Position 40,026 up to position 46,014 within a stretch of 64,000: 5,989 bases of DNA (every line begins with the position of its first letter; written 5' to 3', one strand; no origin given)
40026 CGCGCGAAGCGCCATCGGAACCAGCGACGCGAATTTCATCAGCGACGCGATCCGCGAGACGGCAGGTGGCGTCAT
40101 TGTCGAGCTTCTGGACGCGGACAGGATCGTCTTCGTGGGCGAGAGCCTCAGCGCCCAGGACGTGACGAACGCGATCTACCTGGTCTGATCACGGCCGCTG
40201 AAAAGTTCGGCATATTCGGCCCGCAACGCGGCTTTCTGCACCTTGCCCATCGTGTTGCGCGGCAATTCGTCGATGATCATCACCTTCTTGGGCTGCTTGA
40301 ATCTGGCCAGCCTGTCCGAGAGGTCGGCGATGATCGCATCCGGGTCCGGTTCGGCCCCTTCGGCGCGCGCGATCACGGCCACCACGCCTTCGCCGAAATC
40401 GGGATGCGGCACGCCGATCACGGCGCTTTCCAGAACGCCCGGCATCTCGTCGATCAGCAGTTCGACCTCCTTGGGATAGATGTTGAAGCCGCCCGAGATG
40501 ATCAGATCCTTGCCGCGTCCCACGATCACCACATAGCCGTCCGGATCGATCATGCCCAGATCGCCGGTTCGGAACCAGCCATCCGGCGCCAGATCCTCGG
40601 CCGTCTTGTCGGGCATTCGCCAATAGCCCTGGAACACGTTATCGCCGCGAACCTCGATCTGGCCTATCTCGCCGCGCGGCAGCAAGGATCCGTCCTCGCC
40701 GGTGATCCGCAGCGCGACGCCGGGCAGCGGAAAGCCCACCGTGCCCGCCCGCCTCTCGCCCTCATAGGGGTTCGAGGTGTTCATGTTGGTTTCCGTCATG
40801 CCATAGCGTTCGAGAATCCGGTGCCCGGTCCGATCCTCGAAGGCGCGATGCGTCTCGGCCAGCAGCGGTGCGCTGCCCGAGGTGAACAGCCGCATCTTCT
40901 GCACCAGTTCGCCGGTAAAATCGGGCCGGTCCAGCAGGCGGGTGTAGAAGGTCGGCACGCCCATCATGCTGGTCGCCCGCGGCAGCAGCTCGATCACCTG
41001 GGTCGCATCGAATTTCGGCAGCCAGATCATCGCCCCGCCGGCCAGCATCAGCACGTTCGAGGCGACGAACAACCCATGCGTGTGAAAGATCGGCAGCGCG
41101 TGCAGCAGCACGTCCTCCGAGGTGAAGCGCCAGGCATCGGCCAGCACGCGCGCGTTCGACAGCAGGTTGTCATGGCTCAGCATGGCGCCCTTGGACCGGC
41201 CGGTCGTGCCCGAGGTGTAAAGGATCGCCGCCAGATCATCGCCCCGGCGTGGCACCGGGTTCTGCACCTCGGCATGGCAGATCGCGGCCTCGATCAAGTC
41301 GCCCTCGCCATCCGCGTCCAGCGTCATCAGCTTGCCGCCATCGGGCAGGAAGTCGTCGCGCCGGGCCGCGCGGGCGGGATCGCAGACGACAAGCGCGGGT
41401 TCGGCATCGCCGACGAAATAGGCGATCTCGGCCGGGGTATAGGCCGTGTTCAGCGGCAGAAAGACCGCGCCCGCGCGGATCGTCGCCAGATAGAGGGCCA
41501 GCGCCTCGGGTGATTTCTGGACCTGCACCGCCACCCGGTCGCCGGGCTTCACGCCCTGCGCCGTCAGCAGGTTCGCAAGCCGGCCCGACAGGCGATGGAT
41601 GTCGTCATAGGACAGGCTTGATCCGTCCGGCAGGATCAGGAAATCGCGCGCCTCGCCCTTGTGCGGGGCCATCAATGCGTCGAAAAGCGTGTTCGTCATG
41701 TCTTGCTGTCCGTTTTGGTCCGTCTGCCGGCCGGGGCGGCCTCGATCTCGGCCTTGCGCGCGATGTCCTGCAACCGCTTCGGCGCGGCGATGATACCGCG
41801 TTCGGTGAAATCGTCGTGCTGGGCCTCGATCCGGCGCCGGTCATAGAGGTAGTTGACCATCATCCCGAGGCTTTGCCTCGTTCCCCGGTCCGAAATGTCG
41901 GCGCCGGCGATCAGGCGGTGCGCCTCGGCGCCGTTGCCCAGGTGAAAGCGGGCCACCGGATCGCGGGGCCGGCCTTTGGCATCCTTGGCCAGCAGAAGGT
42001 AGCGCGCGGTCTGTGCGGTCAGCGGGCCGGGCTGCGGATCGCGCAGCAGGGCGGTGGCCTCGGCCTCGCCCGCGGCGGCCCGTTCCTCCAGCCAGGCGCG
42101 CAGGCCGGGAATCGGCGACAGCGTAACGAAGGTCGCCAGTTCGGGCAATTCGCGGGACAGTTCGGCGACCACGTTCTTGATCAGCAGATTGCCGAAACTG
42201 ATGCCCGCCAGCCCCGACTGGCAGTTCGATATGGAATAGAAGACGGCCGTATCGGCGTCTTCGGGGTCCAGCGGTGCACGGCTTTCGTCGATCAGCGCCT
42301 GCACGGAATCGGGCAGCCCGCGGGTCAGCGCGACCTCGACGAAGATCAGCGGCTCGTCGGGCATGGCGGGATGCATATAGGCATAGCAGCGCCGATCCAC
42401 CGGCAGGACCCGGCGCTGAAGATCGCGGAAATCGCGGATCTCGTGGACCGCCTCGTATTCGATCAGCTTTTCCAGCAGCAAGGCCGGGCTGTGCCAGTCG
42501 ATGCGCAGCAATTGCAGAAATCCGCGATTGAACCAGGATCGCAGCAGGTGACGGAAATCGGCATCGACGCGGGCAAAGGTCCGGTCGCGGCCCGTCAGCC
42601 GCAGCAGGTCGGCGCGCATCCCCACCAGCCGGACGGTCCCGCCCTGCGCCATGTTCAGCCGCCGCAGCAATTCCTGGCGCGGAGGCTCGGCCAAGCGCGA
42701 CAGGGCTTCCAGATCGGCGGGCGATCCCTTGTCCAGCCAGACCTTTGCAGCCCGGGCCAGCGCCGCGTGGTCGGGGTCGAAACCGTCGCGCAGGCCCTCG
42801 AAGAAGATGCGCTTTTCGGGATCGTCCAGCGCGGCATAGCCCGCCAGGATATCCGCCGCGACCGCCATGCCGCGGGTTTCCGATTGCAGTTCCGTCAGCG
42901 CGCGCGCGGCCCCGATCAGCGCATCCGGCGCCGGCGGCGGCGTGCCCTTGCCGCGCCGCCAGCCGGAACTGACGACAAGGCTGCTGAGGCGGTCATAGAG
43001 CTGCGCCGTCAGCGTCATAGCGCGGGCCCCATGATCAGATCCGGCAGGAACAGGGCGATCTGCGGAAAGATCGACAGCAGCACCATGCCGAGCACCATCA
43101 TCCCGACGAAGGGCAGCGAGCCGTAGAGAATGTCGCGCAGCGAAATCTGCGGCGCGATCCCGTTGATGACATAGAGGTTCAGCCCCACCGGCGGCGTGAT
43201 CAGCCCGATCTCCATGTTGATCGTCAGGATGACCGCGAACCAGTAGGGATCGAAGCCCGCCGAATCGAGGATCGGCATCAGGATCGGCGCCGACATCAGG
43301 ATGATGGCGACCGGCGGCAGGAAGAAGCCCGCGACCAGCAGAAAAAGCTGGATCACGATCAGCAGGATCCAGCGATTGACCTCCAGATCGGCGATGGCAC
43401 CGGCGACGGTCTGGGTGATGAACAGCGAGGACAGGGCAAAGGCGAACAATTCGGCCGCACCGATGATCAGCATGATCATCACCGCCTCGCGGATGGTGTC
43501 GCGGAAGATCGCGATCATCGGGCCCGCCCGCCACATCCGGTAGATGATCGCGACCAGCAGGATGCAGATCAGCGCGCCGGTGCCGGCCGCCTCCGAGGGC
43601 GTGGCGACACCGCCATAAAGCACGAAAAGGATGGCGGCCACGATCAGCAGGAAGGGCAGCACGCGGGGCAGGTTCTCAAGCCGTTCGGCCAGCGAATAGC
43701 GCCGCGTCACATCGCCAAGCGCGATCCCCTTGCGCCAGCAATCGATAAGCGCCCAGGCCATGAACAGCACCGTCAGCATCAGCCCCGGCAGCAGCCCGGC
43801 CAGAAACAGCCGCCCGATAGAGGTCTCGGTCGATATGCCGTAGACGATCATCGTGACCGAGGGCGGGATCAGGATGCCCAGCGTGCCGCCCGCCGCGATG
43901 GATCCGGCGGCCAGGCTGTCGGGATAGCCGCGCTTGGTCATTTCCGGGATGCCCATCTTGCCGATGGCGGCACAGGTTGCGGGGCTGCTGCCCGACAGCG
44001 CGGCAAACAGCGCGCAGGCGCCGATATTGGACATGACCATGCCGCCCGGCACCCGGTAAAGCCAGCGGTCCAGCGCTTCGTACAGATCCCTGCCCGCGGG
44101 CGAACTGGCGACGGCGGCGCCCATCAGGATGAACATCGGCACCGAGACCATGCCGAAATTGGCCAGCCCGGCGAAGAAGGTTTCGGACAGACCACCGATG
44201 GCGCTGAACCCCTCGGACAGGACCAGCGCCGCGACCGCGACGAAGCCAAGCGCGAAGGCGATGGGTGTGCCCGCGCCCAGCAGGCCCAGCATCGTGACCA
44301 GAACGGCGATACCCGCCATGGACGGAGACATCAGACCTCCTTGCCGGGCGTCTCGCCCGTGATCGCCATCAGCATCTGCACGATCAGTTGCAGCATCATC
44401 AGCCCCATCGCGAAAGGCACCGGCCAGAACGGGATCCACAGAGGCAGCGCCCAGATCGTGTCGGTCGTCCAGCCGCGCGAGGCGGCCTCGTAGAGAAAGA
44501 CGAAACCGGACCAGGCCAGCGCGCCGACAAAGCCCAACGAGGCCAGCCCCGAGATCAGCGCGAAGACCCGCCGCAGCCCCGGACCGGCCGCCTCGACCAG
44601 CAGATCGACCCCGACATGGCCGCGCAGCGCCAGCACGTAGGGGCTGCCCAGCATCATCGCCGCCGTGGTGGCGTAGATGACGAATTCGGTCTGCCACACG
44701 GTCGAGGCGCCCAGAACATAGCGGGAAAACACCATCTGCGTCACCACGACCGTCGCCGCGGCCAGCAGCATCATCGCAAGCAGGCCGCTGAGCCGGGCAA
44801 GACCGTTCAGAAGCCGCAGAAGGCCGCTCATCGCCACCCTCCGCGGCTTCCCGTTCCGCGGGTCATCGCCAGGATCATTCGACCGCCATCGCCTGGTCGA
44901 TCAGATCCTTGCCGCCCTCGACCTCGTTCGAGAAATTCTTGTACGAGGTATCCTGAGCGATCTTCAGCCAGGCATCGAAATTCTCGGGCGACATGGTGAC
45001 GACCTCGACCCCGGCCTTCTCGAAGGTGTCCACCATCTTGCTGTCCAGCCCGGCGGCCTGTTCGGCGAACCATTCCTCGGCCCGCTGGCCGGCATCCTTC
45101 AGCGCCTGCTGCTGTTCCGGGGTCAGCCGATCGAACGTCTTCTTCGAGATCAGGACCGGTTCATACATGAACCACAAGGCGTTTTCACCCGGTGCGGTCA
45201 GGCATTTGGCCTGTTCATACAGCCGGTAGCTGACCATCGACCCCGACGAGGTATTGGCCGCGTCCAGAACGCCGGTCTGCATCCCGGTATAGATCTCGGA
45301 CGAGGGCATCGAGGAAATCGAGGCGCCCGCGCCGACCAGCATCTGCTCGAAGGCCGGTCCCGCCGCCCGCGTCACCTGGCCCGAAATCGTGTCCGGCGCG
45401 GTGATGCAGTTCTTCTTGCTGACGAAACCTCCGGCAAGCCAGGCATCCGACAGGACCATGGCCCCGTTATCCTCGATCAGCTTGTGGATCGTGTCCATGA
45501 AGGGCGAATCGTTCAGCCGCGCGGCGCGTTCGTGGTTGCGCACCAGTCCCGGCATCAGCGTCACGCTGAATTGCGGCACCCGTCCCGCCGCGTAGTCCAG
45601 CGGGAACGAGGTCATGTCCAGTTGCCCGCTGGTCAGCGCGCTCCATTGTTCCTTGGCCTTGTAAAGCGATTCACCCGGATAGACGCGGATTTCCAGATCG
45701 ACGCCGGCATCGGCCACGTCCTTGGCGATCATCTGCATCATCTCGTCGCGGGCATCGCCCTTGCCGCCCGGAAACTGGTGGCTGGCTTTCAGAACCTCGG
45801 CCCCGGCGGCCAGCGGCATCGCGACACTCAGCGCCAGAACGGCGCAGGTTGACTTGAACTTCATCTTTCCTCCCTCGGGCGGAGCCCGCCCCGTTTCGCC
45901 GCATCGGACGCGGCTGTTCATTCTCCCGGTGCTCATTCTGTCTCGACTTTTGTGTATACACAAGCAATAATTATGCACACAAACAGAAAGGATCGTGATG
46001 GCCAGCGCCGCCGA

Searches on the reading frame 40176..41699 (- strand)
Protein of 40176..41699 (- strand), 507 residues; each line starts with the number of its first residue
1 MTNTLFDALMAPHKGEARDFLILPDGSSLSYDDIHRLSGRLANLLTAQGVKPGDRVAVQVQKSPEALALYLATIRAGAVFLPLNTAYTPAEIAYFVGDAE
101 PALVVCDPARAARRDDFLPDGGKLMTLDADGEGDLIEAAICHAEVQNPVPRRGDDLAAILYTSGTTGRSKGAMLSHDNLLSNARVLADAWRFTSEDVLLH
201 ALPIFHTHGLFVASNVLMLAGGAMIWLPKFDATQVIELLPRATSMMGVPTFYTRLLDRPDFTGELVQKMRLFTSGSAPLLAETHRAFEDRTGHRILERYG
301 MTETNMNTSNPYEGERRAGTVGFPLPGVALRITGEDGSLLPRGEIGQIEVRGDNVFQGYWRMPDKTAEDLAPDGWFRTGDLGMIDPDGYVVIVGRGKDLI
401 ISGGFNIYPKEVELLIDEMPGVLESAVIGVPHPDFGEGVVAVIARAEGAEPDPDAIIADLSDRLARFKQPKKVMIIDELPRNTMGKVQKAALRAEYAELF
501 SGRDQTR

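Call 89: search_protein_families(library=pfam, proteins=[window:40176-41699:-])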
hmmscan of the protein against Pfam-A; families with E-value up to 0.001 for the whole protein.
window:40176-41699:- (507 aa): 2 families
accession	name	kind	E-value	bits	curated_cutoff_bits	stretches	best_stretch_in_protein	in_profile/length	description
PF00501.34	AMP-binding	-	9.2e-84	281.9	29.9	1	21-360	14-384/384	AMP-binding enzyme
PF13193.12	AMP-binding_C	-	2e-13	51.5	24.5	1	411-486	1-76/76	AMP-binding enzyme C-terminal domain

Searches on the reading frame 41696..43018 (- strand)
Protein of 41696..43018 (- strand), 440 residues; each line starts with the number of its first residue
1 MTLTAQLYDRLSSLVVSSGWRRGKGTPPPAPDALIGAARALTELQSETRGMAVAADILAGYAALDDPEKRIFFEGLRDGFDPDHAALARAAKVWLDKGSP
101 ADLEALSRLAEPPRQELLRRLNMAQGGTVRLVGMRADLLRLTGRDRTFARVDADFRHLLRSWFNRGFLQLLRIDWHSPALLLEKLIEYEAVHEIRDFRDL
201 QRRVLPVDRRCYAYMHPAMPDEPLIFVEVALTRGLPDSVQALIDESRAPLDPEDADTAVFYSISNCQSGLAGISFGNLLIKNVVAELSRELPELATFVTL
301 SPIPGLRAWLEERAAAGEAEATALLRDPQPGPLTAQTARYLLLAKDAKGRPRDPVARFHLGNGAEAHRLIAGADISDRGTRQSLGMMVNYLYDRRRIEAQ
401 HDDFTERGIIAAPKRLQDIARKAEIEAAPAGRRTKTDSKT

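Call 89: search_protein_families(library=pfam, proteins=[window:41696-43018:-])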
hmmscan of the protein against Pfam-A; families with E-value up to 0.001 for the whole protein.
window:41696-43018:- (440 aa): 2 families
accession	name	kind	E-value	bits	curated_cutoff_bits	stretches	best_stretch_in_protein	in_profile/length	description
PF05292.17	MCD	-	9.8e-93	310.9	23.2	2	166-318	1-148/253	Malonyl-CoA decarboxylase C-terminal domain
PF17408.7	MCD_N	-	4.1e-25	88.2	22.4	1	80-163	1-85/85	Malonyl-CoA decarboxylase N-terminal domain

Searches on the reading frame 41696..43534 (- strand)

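Call 7: search_protein_families(library=pfam, proteins=[window:41696-43534:-])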
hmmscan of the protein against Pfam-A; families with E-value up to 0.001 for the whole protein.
window:41696-43534:- (612 aa): 2 families
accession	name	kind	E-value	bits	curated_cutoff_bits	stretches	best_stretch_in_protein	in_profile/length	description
PF05292.17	MCD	-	2.9e-92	309.3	23.2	2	338-490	1-148/253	Malonyl-CoA decarboxylase C-terminal domain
PF17408.7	MCD_N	-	6.2e-25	87.6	22.4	1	252-335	1-85/85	Malonyl-CoA decarboxylase N-terminal domain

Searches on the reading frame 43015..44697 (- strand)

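Call 7: search_protein_families(library=pfam, proteins=[window:43015-44697:-])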
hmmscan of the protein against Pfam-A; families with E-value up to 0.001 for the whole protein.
window:43015-44697:- (560 aa): 1 family
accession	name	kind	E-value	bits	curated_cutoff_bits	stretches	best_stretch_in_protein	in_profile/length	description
PF06808.19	DctM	-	2e-89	300.7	23.8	1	133-547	1-413/413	Tripartite ATP-independent periplasmic transporter, DctM component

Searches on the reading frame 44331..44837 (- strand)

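Call 89: search_protein_families(library=pfam, proteins=[window:44331-44837:-])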
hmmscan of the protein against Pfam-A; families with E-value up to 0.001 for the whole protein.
window:44331-44837:- (168 aa): 1 family
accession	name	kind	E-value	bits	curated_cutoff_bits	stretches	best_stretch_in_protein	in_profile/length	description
PF04290.18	DctQ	-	1.5e-27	96.5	28.3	1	29-159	2-130/132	Tripartite ATP-independent periplasmic transporters, DctQ component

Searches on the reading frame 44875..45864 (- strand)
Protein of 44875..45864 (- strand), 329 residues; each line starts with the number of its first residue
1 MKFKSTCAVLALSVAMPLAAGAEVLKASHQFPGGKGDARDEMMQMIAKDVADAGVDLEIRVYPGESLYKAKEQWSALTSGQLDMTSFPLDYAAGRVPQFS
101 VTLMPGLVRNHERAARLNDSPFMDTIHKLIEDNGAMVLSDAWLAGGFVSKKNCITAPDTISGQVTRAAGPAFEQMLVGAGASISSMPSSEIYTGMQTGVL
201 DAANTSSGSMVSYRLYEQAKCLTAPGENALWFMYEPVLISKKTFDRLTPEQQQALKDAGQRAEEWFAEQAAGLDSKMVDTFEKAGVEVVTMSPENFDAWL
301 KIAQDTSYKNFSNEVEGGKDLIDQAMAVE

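Call 89: search_protein_families(library=pfam, proteins=[window:44875-45864:-])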
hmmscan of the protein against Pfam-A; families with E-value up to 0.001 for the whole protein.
window:44875-45864:- (329 aa): 1 family
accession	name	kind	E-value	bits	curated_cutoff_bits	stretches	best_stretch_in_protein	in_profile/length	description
PF03480.18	DctP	-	2.1e-40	139.3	23.4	1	55-310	28-281/286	Bacterial extracellular solute-binding protein, family 7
